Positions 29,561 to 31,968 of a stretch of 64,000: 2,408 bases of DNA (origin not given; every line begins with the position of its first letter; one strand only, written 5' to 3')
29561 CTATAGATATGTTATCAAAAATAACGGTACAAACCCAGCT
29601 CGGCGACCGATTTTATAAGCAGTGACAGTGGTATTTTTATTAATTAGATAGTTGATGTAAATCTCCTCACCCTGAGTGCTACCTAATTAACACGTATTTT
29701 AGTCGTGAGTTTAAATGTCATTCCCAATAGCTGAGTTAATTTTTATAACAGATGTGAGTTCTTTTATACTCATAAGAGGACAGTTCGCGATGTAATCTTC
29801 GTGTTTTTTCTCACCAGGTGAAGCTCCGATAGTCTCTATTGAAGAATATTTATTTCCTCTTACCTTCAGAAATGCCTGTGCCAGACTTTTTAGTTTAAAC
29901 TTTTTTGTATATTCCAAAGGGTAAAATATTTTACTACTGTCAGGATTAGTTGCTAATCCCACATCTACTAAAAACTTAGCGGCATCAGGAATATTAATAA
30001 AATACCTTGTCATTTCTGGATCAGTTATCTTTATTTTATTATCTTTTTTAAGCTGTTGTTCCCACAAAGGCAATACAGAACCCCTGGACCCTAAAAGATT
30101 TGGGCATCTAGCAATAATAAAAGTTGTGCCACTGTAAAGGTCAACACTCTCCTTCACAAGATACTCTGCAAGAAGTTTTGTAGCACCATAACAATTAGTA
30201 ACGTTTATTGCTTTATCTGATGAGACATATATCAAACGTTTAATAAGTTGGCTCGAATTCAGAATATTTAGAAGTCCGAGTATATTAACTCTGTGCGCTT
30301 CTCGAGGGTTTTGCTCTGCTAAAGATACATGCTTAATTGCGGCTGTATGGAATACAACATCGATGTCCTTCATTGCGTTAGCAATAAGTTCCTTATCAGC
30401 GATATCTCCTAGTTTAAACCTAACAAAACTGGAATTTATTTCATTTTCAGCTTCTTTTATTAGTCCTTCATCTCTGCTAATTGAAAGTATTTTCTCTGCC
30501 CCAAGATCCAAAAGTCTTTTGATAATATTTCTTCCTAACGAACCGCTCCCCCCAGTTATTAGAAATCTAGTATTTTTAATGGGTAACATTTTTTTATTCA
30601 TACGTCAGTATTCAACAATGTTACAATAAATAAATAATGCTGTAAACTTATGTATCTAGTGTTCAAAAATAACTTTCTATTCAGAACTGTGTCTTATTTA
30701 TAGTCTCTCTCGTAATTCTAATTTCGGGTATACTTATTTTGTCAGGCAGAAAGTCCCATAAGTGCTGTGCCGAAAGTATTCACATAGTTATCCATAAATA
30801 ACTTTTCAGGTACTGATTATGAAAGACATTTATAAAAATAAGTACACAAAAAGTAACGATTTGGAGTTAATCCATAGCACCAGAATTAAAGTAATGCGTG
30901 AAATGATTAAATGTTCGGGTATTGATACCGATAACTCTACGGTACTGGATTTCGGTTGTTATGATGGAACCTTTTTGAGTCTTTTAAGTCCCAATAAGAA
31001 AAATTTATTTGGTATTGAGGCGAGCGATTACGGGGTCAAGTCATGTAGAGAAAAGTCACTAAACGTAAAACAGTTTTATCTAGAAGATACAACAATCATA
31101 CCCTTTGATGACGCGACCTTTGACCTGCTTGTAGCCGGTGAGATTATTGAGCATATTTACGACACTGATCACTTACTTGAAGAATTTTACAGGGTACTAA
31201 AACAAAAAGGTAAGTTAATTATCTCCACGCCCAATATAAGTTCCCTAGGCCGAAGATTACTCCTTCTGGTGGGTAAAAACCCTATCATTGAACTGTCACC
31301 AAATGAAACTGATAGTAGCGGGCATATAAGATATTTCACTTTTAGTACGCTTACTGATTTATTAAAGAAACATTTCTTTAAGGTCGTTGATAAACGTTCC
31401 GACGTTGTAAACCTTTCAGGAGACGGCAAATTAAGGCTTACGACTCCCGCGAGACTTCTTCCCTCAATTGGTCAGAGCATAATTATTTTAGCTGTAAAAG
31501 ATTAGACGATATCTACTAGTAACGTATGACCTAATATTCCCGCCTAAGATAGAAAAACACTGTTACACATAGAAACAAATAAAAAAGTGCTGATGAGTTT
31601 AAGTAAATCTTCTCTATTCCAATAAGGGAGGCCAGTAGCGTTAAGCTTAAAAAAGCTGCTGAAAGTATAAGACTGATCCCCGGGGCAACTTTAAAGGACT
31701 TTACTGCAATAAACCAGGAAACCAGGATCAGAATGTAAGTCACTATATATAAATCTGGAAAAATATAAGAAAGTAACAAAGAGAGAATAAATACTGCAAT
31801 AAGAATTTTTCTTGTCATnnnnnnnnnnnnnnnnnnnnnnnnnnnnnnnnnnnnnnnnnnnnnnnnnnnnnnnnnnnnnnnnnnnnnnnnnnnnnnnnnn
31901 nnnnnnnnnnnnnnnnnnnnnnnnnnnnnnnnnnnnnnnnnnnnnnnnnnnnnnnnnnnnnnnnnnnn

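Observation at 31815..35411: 1198-aa AftD-like giant protein: polytopic N-terminal domain, ~700-aa extracytoplasmic domain and a C-terminal TM anchor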

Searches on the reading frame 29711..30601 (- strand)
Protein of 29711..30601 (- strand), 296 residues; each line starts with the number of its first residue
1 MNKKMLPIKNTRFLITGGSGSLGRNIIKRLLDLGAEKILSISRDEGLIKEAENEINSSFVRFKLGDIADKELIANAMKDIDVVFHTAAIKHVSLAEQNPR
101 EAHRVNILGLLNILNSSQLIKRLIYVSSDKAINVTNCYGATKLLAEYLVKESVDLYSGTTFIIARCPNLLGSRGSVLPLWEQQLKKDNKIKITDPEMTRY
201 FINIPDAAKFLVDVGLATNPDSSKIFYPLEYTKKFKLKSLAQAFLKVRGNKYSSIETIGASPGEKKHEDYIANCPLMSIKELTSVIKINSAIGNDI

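Call 17: search_protein_families(library=pfam, proteins=[window:29711-30601:-], max_evalue=0.001)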
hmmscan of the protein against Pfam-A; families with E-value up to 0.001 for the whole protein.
window:29711-30601:- (296 aa): 10 families
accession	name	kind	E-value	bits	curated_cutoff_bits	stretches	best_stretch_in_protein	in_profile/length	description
PF02719.21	Polysacc_synt_2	-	9.2e-64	215.9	20.2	1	14-273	2-276/293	Polysaccharide biosynthesis protein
PF01370.27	Epimerase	-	1.5e-26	93.8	20.9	1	14-212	2-222/240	NAD dependent epimerase/dehydratase family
PF01073.25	3Beta_HSD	-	1.3e-17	64.2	22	1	14-132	1-120/280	3-beta hydroxysteroid dehydrogenase/isomerase family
PF16363.11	GDP_Man_Dehyd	-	7.9e-16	58.9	27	1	14-130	1-131/332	GDP-mannose 4,6 dehydratase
PF04321.23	RmlD_sub_bind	-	8.6e-14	51.7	27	1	12-175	2-157/287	RmlD substrate binding domain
PF07993.18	NAD_binding_4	-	4.9e-11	42.7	20.1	1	15-133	1-141/258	Male sterility protein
PF08659.16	KR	-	4.3e-08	33.7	22.6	1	13-91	3-84/180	KR domain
PF00106.31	adh_short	-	1.8e-07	31.3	26.6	1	14-145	4-156/195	short chain dehydrogenase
PF13460.12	NAD_binding_10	-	3e-07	30.9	27.2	1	17-132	1-102/184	NAD(P)H-binding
PF05368.20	NmrA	-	4.3e-06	27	27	1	11-96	3-86/298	NmrA-like family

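Call 54: search_protein_families(library=ncbifam, proteins=[window:29711-30601:-], max_evalue=0.001)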
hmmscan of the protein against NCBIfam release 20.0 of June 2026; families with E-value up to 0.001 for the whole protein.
window:29711-30601:- (296 aa): 49 families (the best 25 are shown)
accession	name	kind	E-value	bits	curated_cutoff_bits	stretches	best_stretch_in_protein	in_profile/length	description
TIGR03589.1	PseB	equivalog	3.3e-52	177.5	407.75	1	9-288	3-279/324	UDP-N-acetylglucosamine 4,6-dehydratase (inverting)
TIGR04130.1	FnlA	equivalog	2.5e-40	138.4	730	1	9-286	3-280/337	UDP-N-acetylglucosamine 4,6-dehydratase/5-epimerase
TIGR01181.1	dTDP_gluc_dehyt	equivalog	2.9e-12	46.3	365.1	1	13-130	2-127/321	dTDP-glucose 4,6-dehydratase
TIGR04180.1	EDH_00030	hypoth_equivalog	3.3e-12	46.1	475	1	14-213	2-223/297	NAD-dependent 4,6-dehydratase LegB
TIGR03466.1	HpnA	hypoth_equivalog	5.1e-12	45.3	367.65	1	13-135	3-120/327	hopanoid-associated sugar epimerase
NF043036.1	ErythonDh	equivalog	1e-11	44.7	325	1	12-128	2-125/321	D-erythronate dehydrogenase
TIGR01179.1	galE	equivalog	2.2e-11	43.2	262.3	1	13-173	2-180/332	UDP-glucose 4-epimerase GalE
TIGR02622.1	CDP_4_6_dhtase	equivalog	2.5e-11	43.3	278.45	1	9-133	3-134/352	CDP-glucose 4,6-dehydratase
NF042423.1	oxyalk_red_Shew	equivalog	3.3e-11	42.8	580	1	7-128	5-118/331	2-alkyl-3-oxoalkanoate reductase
NF042422.1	oxyalk_red_OleD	equivalog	4.1e-11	42.8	580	1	12-130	2-112/329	2-alkyl-3-oxoalkanoate reductase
TIGR01214.1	rmlD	equivalog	9e-11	41.4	224.05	1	12-151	1-137/285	dTDP-4-dehydrorhamnose reductase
NF052578.1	StrlDmthSdmBMthl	equivalog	3e-10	40.4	600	1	14-140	4-124/328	sterol demethylase protein SdmB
NF006565.0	PRK09072.1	equivalog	1.6e-08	34.5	238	1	8-140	3-142/265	SDR family oxidoreductase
NF006118.0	PRK08264.1-4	subfamily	2.5e-08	33.7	279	1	7-114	2-115/244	SDR family oxidoreductase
TIGR01746.1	Thioester-redct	subfamily_domain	4.1e-08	32.8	213.35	1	14-172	3-198/371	thioester reductase domain-containing protein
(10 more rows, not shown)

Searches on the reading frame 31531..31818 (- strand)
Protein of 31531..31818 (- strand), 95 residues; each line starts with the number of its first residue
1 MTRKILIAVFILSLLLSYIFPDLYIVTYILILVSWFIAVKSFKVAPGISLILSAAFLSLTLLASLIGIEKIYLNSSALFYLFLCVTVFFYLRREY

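Call 5: search_protein_families(library=pfam, proteins=[window:31531-31818:-], max_evalue=0.01)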
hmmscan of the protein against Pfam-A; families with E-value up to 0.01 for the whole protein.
window:31531-31818:- (95 aa): 0 families

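Call 6: search_protein_families(library=ncbifam, proteins=[window:31531-31818:-], max_evalue=0.01)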
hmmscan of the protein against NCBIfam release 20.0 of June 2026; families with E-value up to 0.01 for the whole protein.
window:31531-31818:- (95 aa): 0 families

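Call 59: search_solved_structures(query=A4, max_evalue=10)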
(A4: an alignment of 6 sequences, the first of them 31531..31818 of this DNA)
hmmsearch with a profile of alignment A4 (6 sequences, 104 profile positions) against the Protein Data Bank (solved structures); distinct sequences matched with E-value up to 10: 1.
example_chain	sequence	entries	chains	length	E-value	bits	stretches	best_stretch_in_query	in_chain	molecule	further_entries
6u8y_D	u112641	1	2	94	3.5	11.1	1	24-90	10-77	DUF4040 domain-containing protein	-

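Call 70: search_protein_families(library=pfam, alignment_id=A6, max_evalue=10)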
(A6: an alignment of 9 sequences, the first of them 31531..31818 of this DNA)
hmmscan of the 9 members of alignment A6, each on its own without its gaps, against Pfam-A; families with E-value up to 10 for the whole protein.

A. member 1, window:31531-31818:- (95 aa): 3 families
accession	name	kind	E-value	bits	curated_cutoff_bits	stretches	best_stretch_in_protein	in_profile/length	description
PF17003.11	Actin_micro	-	0.2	11.2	27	1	14-51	105-139/354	Putative actin-like family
PF21314.2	TM_ErbB1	-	0.75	10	27.1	1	78-93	10-25/36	Epidermal growth factor receptor transmembrane-juxtamembrane segment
PF24129.1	DUF7396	-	3.2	8.4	27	1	1-38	1-35/46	Family of unknown function (DUF7396)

B. families by the number of members that match (of 9 scanned): 7 families
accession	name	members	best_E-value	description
PF17003.11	Actin_micro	1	0.2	Putative actin-like family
PF13398.12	Peptidase_M50B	1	0.27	Peptidase M50B-like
PF23778.1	Phage_holin_2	1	0.28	Putative phage holin family 2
PF21314.2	TM_ErbB1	1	0.75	Epidermal growth factor receptor transmembrane-juxtamembrane segment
PF19261.4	DUF5904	1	0.99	Domain of unknown function (DUF5904)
PF05677.18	DUF818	1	1.3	Chlamydia CHLPS protein (DUF818)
PF24129.1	DUF7396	1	3.2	Family of unknown function (DUF7396)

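Call 71: find_homologous_proteins(query=A6, max_evalue=0.01)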
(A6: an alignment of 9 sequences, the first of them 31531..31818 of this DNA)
Query A6 (9 sequences) (95 aa, profile of the alignment): 35 proteins with E <= 0.01 among 6015 candidates.
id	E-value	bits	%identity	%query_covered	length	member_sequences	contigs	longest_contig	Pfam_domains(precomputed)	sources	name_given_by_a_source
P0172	6.2e-35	137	-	-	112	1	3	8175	-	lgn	-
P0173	6.7e-33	131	-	-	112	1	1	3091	-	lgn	-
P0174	1.9e-32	129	-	-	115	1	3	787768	-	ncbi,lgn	-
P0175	2.7e-32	129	-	-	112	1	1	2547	-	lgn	-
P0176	6.8e-32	128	-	-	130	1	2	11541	-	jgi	-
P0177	3.6e-31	125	-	-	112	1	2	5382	-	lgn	-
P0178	2.1e-30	123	-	-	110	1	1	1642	-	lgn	-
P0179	2.1e-30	123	-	-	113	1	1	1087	-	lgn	-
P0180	4.5e-30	122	-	-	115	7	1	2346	-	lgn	-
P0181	8.7e-30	121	-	-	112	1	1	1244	-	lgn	-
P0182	3.1e-29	119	-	-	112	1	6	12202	-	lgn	-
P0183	6.9e-29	118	-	-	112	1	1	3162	-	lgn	-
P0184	8.1e-29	118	44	19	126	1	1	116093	-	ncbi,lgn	-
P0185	3.3e-28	116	-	-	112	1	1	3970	-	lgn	-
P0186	1.1e-27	114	-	-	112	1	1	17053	-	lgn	-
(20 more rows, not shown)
